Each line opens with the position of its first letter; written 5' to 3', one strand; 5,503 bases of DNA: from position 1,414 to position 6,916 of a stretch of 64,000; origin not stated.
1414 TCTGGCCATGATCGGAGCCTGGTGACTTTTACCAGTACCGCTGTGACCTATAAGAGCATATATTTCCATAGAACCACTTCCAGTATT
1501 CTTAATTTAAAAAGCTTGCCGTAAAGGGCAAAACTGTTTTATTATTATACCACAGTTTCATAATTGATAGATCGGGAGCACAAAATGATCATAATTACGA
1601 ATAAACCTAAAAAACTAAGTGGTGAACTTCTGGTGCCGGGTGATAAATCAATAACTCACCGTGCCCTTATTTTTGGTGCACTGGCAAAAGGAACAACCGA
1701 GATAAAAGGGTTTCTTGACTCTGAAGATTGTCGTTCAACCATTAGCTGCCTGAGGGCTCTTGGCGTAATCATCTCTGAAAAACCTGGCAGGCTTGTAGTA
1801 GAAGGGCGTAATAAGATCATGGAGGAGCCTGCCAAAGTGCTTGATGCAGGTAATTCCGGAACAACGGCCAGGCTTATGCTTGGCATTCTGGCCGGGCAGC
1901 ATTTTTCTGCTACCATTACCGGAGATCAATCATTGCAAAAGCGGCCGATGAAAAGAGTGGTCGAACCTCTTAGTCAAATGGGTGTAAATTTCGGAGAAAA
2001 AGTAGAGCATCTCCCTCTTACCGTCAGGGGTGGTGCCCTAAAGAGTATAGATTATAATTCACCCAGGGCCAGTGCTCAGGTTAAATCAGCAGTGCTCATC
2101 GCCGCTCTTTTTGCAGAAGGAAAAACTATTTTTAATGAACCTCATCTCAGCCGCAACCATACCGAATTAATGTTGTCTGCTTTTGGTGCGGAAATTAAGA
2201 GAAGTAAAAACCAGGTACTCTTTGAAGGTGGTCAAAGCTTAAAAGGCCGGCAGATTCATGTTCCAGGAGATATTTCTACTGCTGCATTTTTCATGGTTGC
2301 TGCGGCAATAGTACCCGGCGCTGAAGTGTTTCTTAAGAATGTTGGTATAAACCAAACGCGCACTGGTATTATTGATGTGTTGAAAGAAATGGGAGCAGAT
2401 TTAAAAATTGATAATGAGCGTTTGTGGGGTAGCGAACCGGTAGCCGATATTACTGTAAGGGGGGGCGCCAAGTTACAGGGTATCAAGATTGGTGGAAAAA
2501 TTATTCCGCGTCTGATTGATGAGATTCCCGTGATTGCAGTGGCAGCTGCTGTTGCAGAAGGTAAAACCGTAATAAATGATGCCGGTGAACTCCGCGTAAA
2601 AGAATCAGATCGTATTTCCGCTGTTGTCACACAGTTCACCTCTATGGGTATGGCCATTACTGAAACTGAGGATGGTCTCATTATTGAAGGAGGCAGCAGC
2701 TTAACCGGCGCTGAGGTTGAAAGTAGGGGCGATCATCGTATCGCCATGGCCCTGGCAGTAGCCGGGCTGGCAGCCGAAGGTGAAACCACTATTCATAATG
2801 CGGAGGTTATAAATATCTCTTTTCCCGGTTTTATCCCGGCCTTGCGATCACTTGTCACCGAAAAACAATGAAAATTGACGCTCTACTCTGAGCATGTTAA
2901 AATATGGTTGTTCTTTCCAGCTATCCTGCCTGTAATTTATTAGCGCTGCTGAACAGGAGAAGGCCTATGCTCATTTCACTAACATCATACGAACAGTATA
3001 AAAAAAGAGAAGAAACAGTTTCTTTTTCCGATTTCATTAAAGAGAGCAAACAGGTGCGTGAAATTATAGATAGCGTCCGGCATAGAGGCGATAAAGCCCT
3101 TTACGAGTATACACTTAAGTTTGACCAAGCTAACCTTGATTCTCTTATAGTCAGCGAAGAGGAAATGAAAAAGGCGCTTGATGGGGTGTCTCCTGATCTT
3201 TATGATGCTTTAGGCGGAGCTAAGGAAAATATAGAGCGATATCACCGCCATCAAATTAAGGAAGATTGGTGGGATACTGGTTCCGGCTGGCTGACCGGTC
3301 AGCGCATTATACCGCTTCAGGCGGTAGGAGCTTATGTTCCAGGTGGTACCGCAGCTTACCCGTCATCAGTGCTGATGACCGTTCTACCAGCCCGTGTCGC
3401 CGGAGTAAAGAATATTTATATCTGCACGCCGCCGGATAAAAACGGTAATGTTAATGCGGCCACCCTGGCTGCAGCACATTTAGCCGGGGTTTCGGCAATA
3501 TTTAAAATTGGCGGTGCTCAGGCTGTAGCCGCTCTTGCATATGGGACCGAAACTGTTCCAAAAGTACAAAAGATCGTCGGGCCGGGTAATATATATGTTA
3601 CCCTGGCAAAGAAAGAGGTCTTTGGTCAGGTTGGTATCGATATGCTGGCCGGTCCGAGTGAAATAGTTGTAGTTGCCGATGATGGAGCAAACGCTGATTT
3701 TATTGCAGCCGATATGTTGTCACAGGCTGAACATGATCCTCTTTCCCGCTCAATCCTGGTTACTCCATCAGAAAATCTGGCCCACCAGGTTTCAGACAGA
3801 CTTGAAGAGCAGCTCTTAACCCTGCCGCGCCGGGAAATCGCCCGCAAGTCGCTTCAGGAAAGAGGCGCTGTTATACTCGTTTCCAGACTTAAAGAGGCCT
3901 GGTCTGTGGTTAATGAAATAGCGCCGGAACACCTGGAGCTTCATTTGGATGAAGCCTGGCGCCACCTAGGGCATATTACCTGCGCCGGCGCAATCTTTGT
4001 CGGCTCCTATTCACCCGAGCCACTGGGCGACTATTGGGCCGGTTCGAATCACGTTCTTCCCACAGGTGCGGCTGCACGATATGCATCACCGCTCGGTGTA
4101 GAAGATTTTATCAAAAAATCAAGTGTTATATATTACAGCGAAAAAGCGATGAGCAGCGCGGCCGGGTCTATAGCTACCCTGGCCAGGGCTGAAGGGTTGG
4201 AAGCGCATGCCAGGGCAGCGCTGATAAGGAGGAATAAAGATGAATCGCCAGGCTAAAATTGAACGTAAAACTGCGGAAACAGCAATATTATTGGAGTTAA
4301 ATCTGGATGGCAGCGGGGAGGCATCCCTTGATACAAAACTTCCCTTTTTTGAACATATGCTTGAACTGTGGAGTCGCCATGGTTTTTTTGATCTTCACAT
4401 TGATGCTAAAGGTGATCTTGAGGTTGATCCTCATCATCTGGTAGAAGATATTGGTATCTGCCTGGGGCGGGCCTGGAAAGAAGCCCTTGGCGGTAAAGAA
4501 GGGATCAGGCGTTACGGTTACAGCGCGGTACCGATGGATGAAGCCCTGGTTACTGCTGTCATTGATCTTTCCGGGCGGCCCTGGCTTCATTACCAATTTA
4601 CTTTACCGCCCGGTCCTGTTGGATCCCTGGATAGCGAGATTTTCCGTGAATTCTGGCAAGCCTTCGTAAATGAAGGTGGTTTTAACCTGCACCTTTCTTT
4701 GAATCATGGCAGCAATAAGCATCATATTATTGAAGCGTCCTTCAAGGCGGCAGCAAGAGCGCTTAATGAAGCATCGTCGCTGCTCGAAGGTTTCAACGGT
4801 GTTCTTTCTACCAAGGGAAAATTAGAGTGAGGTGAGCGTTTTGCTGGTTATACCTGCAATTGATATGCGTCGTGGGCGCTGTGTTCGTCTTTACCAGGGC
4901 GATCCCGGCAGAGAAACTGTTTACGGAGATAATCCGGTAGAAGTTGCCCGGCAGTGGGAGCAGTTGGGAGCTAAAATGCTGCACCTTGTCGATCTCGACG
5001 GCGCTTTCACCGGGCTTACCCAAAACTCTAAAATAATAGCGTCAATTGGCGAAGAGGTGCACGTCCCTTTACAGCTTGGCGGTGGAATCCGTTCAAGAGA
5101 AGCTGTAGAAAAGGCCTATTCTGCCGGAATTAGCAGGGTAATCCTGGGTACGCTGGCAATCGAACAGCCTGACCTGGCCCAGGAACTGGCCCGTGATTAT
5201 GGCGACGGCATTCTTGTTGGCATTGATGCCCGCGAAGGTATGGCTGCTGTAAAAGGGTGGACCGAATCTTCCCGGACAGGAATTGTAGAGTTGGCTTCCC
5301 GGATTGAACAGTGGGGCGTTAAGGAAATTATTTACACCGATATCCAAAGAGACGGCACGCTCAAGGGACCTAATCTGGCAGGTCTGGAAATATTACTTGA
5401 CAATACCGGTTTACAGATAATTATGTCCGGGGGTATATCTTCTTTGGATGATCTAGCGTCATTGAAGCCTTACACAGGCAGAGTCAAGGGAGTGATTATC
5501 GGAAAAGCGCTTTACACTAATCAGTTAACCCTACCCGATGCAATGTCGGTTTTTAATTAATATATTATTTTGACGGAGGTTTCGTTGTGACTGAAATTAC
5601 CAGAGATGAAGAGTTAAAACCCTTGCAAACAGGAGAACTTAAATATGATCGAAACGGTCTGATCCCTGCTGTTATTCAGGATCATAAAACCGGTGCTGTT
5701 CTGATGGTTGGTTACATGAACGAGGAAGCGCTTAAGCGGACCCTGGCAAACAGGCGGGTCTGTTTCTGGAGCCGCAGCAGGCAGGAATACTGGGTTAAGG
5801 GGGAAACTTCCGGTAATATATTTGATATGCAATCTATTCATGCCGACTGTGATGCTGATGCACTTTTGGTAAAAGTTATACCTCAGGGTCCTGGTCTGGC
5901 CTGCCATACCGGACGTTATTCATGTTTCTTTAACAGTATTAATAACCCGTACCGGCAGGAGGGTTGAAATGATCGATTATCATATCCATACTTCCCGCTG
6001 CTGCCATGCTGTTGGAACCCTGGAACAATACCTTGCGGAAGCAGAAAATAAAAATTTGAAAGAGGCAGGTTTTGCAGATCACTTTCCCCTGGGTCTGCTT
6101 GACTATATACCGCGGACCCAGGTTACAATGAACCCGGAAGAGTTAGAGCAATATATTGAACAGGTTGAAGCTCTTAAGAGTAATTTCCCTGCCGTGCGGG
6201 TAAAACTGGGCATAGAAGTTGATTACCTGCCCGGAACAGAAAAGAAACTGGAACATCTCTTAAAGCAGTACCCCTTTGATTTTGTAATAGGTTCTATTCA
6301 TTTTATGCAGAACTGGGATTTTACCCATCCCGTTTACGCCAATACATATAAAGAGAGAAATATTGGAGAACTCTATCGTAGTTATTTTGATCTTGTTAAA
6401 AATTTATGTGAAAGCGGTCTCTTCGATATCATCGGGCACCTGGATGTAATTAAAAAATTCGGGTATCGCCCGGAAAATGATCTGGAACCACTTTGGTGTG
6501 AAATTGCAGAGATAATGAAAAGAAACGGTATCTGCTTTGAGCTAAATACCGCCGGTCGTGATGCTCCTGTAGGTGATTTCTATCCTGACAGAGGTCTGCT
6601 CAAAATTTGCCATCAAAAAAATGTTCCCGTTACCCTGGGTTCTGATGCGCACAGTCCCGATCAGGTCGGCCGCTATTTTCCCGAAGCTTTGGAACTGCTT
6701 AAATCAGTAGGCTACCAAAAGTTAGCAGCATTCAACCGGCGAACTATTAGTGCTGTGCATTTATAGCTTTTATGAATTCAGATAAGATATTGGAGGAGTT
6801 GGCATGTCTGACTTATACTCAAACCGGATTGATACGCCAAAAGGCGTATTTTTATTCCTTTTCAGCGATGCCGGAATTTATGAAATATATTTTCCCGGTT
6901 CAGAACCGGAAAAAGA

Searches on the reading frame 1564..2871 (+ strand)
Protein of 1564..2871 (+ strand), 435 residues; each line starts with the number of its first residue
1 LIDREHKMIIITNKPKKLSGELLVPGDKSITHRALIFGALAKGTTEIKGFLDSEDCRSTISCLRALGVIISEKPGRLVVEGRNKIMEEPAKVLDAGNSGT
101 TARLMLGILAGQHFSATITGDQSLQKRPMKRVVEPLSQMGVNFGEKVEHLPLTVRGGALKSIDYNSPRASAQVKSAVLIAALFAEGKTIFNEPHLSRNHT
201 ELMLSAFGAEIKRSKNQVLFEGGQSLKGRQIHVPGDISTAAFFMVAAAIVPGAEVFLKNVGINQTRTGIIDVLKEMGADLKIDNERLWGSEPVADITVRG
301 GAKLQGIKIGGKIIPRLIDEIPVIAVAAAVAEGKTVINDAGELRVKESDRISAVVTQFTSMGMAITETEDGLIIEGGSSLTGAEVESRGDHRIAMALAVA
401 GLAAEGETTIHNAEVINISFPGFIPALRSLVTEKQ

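Call 50: search_protein_families(library=ncbifam, proteins=[window:1564-2871:+], max_evalue=1e-10)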
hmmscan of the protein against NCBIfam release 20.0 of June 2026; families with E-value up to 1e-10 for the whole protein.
window:1564-2871:+ (435 aa): 6 families
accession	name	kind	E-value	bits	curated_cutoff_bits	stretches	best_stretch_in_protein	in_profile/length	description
NF011381.1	PRK14806.1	equivalog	6.3e-141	471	902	1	7-424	301-720/733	bifunctional prephenate dehydrogenase/3-phosphoshikimate 1-carboxyvinyltransferase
TIGR01356.1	aroA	equivalog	2.3e-137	458.2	287.25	1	20-431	1-413/415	3-phosphoshikimate 1-carboxyvinyltransferase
NF008816.0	PRK11860.1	equivalog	1.5e-46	158.8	943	1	18-431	15-436/662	bifunctional 3-phosphoshikimate 1-carboxyvinyltransferase/cytidylate kinase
NF006873.0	PRK09369.1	subfamily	8.2e-34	117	297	1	13-429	7-409/419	UDP-N-acetylglucosamine 1-carboxyvinyltransferase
TIGR01072.1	murA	equivalog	8.5e-30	103.8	392.7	1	15-426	9-406/416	UDP-N-acetylglucosamine 1-carboxyvinyltransferase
NF009470.0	PRK12830.1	equivalog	7.5e-27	94.1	552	1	11-430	5-408/417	UDP-N-acetylglucosamine 1-carboxyvinyltransferase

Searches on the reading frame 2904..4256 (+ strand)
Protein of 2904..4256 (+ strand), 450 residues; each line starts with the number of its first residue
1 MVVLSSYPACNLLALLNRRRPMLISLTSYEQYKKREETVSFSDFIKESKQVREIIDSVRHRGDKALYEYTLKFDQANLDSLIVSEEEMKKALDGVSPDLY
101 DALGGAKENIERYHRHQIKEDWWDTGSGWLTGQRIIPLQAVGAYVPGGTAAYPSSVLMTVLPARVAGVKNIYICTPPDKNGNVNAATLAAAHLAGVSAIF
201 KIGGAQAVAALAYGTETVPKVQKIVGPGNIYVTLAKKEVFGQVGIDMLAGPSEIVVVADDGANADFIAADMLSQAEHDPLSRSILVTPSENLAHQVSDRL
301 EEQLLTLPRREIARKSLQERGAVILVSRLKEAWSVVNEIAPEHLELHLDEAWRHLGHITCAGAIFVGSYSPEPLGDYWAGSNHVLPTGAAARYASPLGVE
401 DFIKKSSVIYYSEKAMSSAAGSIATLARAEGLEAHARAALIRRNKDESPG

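Call 50: search_protein_families(library=ncbifam, proteins=[window:2904-4256:+], max_evalue=1e-10)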
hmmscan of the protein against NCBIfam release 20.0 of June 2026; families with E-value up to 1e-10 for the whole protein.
window:2904-4256:+ (450 aa): 2 families
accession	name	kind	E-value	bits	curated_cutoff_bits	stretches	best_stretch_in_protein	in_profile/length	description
TIGR00069.1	hisD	equivalog_domain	9.6e-167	555.1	243.8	1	51-442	1-393/393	histidinol dehydrogenase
NF010343.0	PRK13770.1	equivalog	2.5e-117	392.2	647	1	49-443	23-415/416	histidinol dehydrogenase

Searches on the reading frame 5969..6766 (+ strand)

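Call 50: search_protein_families(library=ncbifam, proteins=[window:5969-6766:+], max_evalue=1e-10)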
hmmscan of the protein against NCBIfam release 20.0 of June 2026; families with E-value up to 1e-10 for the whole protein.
window:5969-6766:+ (265 aa): 8 families
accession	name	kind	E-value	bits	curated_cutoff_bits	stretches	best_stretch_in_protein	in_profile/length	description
NF005596.0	PRK07328.1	subfamily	1.6e-100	335.9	202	1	1-264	3-267/269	histidinol-phosphatase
NF005235.0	PRK06740.1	equivalog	3.5e-52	177.9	442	1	57-260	119-326/335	histidinol phosphate phosphatase domain-containing protein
TIGR01856.1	hisJ_fam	subfamily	3.9e-51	174.2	90.2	1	2-241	1-251/252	histidinol-phosphatase HisJ family protein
NF005996.1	PRK08123.1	equivalog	2.1e-35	122.3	133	1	3-237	2-258/262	histidinol-phosphatase HisJ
NF004086.0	PRK05588.1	equivalog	1.1e-21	78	321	1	1-251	1-243/255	histidinol phosphate phosphatase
NF005597.0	PRK07329.1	equivalog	5.2e-18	65.5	303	1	1-261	3-254/257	hypothetical protein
NF006251.0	PRK08392.1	equivalog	2.1e-15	56.8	212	1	1-236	1-193/216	hypothetical protein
NF006702.0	PRK09248.1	domain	5.7e-12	45.6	264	0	2-256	5-222/246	PHP domain-containing protein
